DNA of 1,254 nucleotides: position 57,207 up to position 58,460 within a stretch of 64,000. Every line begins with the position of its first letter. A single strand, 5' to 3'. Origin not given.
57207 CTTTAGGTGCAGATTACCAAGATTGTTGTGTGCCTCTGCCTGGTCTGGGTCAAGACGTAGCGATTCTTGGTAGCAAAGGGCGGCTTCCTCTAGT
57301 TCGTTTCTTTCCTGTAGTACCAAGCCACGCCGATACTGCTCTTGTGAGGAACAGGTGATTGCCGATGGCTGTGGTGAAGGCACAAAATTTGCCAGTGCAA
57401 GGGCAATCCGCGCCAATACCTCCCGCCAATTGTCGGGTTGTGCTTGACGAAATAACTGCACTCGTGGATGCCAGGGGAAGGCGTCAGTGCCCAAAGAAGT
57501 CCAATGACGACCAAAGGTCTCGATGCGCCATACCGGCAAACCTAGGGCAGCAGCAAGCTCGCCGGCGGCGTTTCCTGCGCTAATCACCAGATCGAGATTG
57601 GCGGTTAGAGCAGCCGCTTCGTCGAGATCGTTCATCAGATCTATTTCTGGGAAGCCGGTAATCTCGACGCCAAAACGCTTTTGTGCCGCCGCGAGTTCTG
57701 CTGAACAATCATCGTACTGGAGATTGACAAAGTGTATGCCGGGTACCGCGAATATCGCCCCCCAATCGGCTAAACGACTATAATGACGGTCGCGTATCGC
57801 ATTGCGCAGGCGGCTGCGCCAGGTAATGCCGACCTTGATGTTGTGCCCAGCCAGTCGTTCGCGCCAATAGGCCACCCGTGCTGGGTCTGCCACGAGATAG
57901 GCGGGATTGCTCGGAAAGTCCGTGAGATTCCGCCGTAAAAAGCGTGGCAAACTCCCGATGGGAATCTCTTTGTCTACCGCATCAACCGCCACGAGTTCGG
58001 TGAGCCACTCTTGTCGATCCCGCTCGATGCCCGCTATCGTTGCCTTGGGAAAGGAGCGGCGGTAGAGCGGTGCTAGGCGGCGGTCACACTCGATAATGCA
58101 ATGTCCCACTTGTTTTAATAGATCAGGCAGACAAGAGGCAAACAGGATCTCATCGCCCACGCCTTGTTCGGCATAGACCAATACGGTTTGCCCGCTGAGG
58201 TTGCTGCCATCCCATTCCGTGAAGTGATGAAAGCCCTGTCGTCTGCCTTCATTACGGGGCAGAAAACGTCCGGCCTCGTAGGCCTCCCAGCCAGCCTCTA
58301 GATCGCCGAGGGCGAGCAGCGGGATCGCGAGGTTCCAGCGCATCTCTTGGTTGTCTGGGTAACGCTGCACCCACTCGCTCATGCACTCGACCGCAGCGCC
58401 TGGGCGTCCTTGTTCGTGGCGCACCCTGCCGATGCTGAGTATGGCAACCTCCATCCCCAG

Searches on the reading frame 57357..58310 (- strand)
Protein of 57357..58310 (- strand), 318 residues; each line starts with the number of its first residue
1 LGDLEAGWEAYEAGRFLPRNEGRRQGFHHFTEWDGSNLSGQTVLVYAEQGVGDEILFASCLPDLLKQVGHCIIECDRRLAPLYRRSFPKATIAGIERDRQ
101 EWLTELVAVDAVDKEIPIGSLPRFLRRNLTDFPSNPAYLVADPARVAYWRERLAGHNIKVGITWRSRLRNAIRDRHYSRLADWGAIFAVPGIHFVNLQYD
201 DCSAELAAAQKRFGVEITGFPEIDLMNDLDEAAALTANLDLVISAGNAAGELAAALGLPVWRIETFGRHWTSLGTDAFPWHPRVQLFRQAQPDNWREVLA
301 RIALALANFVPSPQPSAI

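Call 8: search_protein_families(library=pfam, proteins=[window:57357-58310:-], max_evalue=10)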
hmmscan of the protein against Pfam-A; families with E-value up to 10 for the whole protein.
seq(318 aa): 0 families

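Call 9: search_protein_families(library=ncbifam, proteins=[window:57357-58310:-], max_evalue=10)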
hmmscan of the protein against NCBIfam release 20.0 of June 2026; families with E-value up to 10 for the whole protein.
seq(318 aa): 0 families

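Call 10: search_solved_structures(query=window:57357-58310:-, max_evalue=10, show_alignments=2)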
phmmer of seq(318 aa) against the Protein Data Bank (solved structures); distinct sequences matched with E-value up to 10: 3.
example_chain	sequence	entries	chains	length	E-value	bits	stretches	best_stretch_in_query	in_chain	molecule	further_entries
4rm4_A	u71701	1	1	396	0.75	12.1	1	48-81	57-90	Cytochrome P450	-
4g97_A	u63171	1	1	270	1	11.6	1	51-144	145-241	Response regulator receiver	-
9imn_G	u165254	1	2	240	1.9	10.8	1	236-274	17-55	PDZ domain-containing protein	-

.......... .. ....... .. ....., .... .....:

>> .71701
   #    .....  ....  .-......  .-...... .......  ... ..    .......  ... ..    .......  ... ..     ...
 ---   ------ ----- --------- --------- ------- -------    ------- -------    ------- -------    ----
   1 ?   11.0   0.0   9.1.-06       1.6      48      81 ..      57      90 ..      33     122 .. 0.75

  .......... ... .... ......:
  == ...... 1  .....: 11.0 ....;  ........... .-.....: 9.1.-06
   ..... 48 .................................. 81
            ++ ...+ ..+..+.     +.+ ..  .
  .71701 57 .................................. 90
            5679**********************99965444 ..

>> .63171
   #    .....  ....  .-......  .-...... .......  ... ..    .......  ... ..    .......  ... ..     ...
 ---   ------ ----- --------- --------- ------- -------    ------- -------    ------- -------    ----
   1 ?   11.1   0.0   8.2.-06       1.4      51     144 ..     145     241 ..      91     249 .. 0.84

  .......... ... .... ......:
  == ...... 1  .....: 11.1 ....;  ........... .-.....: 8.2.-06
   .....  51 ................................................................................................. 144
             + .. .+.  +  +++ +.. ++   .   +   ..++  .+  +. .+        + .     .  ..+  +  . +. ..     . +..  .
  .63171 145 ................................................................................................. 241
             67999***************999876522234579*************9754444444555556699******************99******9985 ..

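Call 12: find_homologous_proteins(query=window:57357-58310:-)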
Query seq(318 aa) (318 aa): 154 proteins with E <= 0.001 among 8000 candidates; the best 120 are listed.
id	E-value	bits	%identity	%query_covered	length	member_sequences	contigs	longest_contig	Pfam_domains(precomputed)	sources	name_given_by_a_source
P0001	1.1e-86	309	49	95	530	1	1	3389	PF25063.1,PF13431.13,PF23914.2,PF13414.13,PF13176.13,PF13428.13,PF25064.2,PF13374.13,PF14559.13,PF24575.2,PF13371.13,PF00515.35,PF12895.14,PF13424.13,PF21033.5,PF13432.13,PF13181.13,PF07719.24,PF13174.13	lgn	-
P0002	2.6e-85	305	49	96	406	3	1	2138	PF14559.13,PF13431.13,PF13414.13,PF00515.35,PF13424.13,PF13432.13,PF13181.13,PF07719.24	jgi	jgi:hypothetical protein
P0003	3.3e-80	288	46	97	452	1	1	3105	PF13431.13,PF23914.2,PF13414.13,PF13176.13,PF13428.13,PF13374.13,PF14559.13,PF24575.2,PF13371.13,PF00515.35,PF13424.13,PF13432.13,PF13181.13,PF07719.24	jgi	jgi:Flp pilus assembly protein TadD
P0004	2.2e-77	278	47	95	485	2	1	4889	PF13431.13,PF23914.2,PF25060.1,PF13414.13,PF13176.13,PF13428.13,PF13374.13,PF14559.13,PF24575.2,PF00515.35,PF13424.13,PF13432.13,PF13181.13,PF07719.24,PF13174.13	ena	-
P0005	3.8e-77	278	43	97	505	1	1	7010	PF13431.13,PF23914.2,PF25062.2,PF13414.13,PF13176.13,PF13428.13,PF13374.13,PF14559.13,PF13371.13,PF00515.35,PF12895.14,PF13424.13,PF21033.5,PF13432.13,PF13181.13,PF07719.24,PF13174.13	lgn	-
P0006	4.9e-77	277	47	95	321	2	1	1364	-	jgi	jgi:hypothetical protein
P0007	8.6e-77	277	47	94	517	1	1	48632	PF13431.13,PF23914.2,PF13414.13,PF13176.13,PF13428.13,PF13374.13,PF14559.13,PF00515.35,PF13424.13,PF13432.13,PF13181.13,PF07719.24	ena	-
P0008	2.7e-76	275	45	98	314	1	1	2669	-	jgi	jgi:hypothetical protein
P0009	1.2e-75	273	45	96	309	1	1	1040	-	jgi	jgi:hypothetical protein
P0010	2.9e-75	271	46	96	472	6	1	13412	PF14559.13,PF24575.2,PF13414.13,PF00515.35,PF13432.13,PF13181.13,PF07719.24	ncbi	-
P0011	3.0e-75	271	46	96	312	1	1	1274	-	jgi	jgi:hypothetical protein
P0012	3.2e-75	271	45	95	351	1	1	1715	PF00515.35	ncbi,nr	ncbi:MAG TPA: glycosyltransferase, partial [Rhizobium sp.]|nr:glycosyltransferase [Rhizobium sp.]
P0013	9.6e-75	270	48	99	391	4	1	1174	-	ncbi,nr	ncbi:MAG TPA: hypothetical protein PKW88_17265, partial [Plasticicumulans sp.]|nr:hypothetical prote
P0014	1.3e-74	269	45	96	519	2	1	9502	PF13431.13,PF23914.2,PF13414.13,PF13176.13,PF13428.13,PF13374.13,PF14559.13,PF24575.2,PF00515.35,PF13424.13,PF13432.13,PF13181.13,PF07719.24,PF13174.13,PF20308.5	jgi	-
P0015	2.7e-74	268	43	95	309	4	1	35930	-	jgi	jgi:hypothetical protein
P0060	3.9e-59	218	41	98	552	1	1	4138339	PF13431.13,PF23914.2,PF13414.13,PF13176.13,PF13428.13,PF13374.13,PF14559.13,PF13371.13,PF00515.35,PF13424.13,PF13432.13,PF13429.13,PF13181.13,PF07719.24,PF13174.13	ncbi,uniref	ncbi:tetratricopeptide repeat protein [Asticcacaulis solisilvae]|uniref:tetratricopeptide repeat pro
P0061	2.9e-58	216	41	95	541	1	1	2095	PF13431.13,PF23914.2,PF13414.13,PF13176.13,PF13428.13,PF14559.13,PF24575.2,PF00515.35,PF13424.13,PF13432.13,PF13181.13,PF01075.24,PF07719.24,PF13174.13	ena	-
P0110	1.2e-38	151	37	86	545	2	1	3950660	PF13432.13,PF13428.13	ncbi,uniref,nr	ncbi:tetratricopeptide repeat-containing glycosyltransferase family protein [Rhizobium sp. EC-SD404]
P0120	1.3e-34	138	34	95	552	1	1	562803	PF13431.13,PF23914.2,PF07720.19,PF13414.13,PF13176.13,PF13428.13,PF13374.13,PF14559.13,PF24575.2,PF13371.13,PF17874.8,PF00515.35,PF12895.14,PF13424.13,PF13432.13,PF13181.13,PF01075.24,PF14561.13,PF07719.24,PF13174.13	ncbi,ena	-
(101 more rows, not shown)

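Call 24: predict_structure(alignment_id=A2)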
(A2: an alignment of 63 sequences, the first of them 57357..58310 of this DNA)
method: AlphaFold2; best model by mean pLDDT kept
length: 318 residues; sequences in the alignment: 63
mean_pLDDT: 93.6   pTM: 0.92
mean pLDDT of the five models: 93.6, 93.2, 93.0, 92.9, 92.5
residues with pLDDT >= 90: 272; 70-90: 37; 50-70: 8; < 50: 1
segments of 3 or more residues with pLDDT < 50: none
pLDDT, mean of each block of 10 residues (from residue 1): 90 89 75 96 93 97 97 96 98 86 73 95 96 94 98 96 96 94 98 98 98 98 98 98 97 98 94 93 97 97 98 70
secondary structure, 60 per line:
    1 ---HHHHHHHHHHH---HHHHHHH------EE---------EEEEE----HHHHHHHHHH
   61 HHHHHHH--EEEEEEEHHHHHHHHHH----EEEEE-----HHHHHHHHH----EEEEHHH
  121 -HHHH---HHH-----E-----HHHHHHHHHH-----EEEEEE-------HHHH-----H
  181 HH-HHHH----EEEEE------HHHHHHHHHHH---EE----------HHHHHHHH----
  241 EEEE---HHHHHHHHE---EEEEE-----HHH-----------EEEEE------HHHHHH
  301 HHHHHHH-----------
elements in order: H4-14 H18-24 E42-46 H51-67 E70-76 H77-86 E91-95 H101-109 E114-117 H122-125 H143-152 E158-163 H171-174 H184-187 E192-196 H203-213 H229-236 E241-244 H248-255 E260-264 E284-288 H295-307

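Call 26: fold_search(model_id=the predicted structure, library=pdb)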
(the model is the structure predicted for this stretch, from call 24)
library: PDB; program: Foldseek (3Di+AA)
matches with E <= 10: 1468; with E <= 0.001: 50
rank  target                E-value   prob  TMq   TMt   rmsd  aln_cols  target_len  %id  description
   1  1psw                  2.7e-08  1.00  0.56  0.55   6.2       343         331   12  Structure of E. coli ADP-heptose lps heptosyltransferase II (released 2003-07-08)
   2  3tov_A                9.4e-08  1.00  0.61  0.56   7.3       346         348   12  The crystal structure of the glycosyl transferase family 9 from Veillonella parvula DSM 2008 (released 2011-09-21)
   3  3tov_B                6.9e-07  1.00  0.64  0.59   5.1       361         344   10  The crystal structure of the glycosyl transferase family 9 from Veillonella parvula DSM 2008 (released 2011-09-21)
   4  2h1h_A                8.2e-07  1.00  0.55  0.54   6.1       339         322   11  E. coli heptosyltransferase WaaC with ADP-2-deoxy-2-fluoro heptose (released 2007-05-22)
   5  2h1h_B                1.5e-06  1.00  0.55  0.56   5.9       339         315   11  E. coli heptosyltransferase WaaC with ADP-2-deoxy-2-fluoro heptose (released 2007-05-22)
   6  2gt1_B                2.2e-06  1.00  0.52  0.54   6.6       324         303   12  E. coli heptosyltransferase WaaC. (released 2007-05-01)
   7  9grx_1                4.6e-06  1.00  0.56  0.46   6.8       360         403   10  NDH-PSI-LHCI supercomplex from S. oleracea (released 2025-02-12)
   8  2gt1_A                5.1e-06  1.00  0.54  0.54   6.6       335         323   13  E. coli heptosyltransferase WaaC. (released 2007-05-01)
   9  6dfe_B                5.4e-06  1.00  0.52  0.52   8.1       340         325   12  The structure of a ternary complex of E. coli WaaC (released 2018-09-05)
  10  2h1f_A                2.3e-05  1.00  0.55  0.55   6.5       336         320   12  E. coli heptosyltransferase WaaC with ADP (released 2007-05-22)
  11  7b7q_A                2.4e-05  0.99  0.26  0.16  18.2       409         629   10  CooS-V with oxidized hybrid cluster (released 2022-01-12)
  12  4rap_D                2.7e-05  1.00  0.45  0.39   7.6       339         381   14  Crystal structure of bacterial iron-containing dodecameric glycosyltransferase TibC from enterotoxigenic E.coli H10407 (released 2014-10-29)
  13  5xvs_B                2.7e-05  1.00  0.33  0.30  11.5       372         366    8  Crystal structure of UDP-GlcNAc 2-epimerase NeuC complexed with UDP (released 2018-04-11)
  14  4rap_B                4.5e-05  1.00  0.48  0.41   7.3       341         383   14  Crystal structure of bacterial iron-containing dodecameric glycosyltransferase TibC from enterotoxigenic E.coli H10407 (released 2014-10-29)
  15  8b5s_B                4.5e-05  1.00  0.32  0.30  10.7       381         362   13  Crystal Structure of P. aeruginosa WaaG in complex with UDP-glucose (released 2023-10-04)
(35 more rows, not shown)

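Call 33: search_solved_structures(query=A3, max_evalue=10, show_alignments=3)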
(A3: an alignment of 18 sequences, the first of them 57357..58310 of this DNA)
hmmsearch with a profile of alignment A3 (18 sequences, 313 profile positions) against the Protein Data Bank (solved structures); distinct sequences matched with E-value up to 10: 2.
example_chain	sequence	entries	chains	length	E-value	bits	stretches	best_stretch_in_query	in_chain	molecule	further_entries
1jqe_A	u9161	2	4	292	0.15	14.3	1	133-193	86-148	Histamine N-Methyltransferase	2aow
1jqd_A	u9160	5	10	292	0.2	13.9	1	133-193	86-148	Histamine N-Methyltransferase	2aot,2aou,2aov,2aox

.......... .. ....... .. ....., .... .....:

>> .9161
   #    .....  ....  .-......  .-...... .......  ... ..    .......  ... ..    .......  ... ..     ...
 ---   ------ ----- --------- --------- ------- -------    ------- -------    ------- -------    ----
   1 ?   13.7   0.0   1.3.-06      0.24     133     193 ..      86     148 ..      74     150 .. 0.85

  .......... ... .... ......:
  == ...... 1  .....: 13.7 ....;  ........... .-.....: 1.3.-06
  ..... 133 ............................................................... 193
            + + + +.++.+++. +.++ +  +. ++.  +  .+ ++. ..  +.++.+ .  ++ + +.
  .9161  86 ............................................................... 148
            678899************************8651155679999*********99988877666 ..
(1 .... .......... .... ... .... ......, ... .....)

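Call 40: search_protein_representatives(alignment_id=A3)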
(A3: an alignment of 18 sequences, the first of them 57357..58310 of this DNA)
Query: 18 sequences, 313 profile positions. Proteins with E-value up to 0.001 (for the whole library): 44359; up to 1e-10: 37731; up to 1e-30: 25169. The best 150 are listed.
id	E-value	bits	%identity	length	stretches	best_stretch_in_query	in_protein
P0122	0.0e+00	1522.9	-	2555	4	1-309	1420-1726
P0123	0.0e+00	1510.0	-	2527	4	1-305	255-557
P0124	0.0e+00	1474.2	-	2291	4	1-309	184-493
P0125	0.0e+00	1416.6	-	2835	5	1-308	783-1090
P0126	0.0e+00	1401.1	-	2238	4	2-311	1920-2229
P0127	0.0e+00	1318.8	-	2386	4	1-308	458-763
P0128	0.0e+00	1313.1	-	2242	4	1-306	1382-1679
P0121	0.0e+00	1304.8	-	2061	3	1-311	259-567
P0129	0.0e+00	1241.9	-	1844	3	1-309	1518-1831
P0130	0.0e+00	1240.5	-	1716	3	1-308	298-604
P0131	0.0e+00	1142.9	-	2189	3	2-309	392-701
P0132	0.0e+00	1130.2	-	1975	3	1-310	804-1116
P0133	0.0e+00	1112.8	-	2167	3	2-311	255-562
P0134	0.0e+00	1105.0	-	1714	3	2-309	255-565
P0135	0.0e+00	1099.8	-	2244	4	1-289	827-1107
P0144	0.0e+00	1007.6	-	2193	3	1-311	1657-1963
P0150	7.6e-293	984.4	-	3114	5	2-308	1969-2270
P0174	6.3e-249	840.1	-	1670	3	1-307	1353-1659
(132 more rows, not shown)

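Call 46: find_encoding_contigs(protein=P0060, flank=10000, max_places=2)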
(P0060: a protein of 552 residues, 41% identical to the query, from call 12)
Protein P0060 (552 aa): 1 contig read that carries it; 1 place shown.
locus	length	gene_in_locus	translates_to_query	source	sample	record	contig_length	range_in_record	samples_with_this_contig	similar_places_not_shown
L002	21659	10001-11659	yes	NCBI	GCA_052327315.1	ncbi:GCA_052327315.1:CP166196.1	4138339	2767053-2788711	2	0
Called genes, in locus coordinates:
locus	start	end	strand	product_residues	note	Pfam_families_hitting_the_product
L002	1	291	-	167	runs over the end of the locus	PF00436:SSB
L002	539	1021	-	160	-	-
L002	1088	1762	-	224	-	-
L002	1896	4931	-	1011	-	PF27198:FlaEY_3rd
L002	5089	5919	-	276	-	PF00669:Flagellin_N, PF00700:Flagellin_C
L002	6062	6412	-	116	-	PF03646:FlaG (weak)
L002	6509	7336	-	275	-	PF00669:Flagellin_N, PF00700:Flagellin_C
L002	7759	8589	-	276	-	PF00669:Flagellin_N, PF00700:Flagellin_C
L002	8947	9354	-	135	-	PF07309:FlaF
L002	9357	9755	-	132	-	PF07378:FlbT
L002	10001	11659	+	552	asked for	PF13429:TPR_15 (faint), PF23914:TPR_CcmH_CycH (faint), PF07719:TPR_2 (weak), PF13424:TPR_12, PF13428:TPR_14 (weak), PF13432:TPR_16 (weak), PF13371:TPR_9 (weak), PF14559:TPR_19 (weak), +7 more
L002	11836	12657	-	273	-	PF00582:Usp (weak)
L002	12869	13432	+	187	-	PF12917:YfbR-like (weak)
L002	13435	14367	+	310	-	PF21906:WHD_NrtR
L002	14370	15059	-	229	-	-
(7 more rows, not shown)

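Call 47: find_encoding_contigs(protein=P0110, flank=10000, max_places=2)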
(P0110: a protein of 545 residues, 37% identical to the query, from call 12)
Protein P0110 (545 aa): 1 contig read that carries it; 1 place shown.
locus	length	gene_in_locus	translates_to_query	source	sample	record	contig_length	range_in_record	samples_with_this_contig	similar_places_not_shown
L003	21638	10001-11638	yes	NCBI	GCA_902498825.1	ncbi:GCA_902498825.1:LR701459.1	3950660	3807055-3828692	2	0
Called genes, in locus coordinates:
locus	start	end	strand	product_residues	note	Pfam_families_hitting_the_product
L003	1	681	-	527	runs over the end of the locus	PF02120:Flg_hook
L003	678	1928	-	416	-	-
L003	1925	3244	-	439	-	PF13677:MotB_plug, PF00691:OmpA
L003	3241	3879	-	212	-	-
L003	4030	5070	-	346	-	PF01370:Epimerase, PF02719:Polysacc_synt_2, PF04321:RmlD_sub_bind, PF05368:NmrA (weak), PF01073:3Beta_HSD, PF07993:NAD_binding_4 (faint), PF13460:NAD_binding_10, PF16363:GDP_Man_Dehyd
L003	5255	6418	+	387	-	PF00155:Aminotran_1_2 (weak), PF01041:DegT_DnrJ_EryC1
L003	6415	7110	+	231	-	PF02348:CTP_transf_3, PF12804:NTP_transf_3 (weak)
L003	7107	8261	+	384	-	-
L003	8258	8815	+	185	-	PF13302:Acetyltransf_3, PF13420:Acetyltransf_4, PF13523:Acetyltransf_8 (weak), PF00583:Acetyltransf_1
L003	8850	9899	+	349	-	PF03102:NeuB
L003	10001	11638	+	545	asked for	PF13432:TPR_16 (faint), PF13428:TPR_14 (faint)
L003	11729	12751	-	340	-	PF00669:Flagellin_N, PF00700:Flagellin_C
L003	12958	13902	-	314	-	PF00669:Flagellin_N, PF00700:Flagellin_C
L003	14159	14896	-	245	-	PF00813:FliP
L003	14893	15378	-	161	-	PF03748:FliL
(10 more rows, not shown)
